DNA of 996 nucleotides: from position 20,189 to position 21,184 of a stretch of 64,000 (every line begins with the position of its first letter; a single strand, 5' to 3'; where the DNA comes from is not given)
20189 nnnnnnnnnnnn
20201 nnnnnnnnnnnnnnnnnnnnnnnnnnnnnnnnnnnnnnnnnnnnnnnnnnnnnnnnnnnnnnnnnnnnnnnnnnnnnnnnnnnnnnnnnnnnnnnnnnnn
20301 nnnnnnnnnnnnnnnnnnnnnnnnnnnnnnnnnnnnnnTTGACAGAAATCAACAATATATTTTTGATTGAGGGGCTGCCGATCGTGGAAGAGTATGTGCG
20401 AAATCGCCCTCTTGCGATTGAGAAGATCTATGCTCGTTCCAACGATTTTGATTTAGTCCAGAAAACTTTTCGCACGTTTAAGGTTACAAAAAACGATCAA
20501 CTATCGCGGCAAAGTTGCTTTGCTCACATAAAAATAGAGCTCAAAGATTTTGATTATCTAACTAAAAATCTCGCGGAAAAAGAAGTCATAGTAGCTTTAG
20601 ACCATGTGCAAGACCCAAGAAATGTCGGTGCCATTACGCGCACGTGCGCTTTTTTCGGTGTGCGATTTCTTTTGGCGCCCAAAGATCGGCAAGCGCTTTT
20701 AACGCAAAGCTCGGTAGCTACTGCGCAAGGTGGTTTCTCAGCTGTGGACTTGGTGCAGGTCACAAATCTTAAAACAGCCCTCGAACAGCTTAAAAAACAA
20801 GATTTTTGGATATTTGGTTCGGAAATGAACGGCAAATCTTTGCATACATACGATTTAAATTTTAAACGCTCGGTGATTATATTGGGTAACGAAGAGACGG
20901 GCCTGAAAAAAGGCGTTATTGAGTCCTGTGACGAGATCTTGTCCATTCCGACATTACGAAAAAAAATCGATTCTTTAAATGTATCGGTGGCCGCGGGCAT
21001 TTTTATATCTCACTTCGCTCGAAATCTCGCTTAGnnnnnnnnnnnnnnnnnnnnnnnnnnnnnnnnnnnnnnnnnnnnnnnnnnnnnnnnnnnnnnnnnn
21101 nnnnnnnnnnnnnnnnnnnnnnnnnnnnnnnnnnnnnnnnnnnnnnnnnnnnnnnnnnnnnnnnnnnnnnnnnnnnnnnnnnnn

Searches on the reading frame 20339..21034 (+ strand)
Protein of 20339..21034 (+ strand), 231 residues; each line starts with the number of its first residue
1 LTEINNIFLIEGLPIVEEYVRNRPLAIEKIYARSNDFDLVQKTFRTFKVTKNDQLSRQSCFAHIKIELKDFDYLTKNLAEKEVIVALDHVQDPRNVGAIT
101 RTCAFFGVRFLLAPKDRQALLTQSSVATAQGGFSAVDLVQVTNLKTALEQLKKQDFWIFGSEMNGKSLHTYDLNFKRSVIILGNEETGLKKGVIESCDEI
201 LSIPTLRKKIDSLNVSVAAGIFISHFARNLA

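Call 81: search_protein_families(library=pfam, proteins=[window:20339-21034:+], max_evalue=0.001)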
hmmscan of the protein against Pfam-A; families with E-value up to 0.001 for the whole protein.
window:20339-21034:+ (231 aa): 1 family
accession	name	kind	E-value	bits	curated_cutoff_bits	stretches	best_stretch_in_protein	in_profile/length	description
PF00588.24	SpoU_methylase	-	1.8e-38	132.3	29.7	1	83-223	2-141/142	SpoU rRNA Methylase family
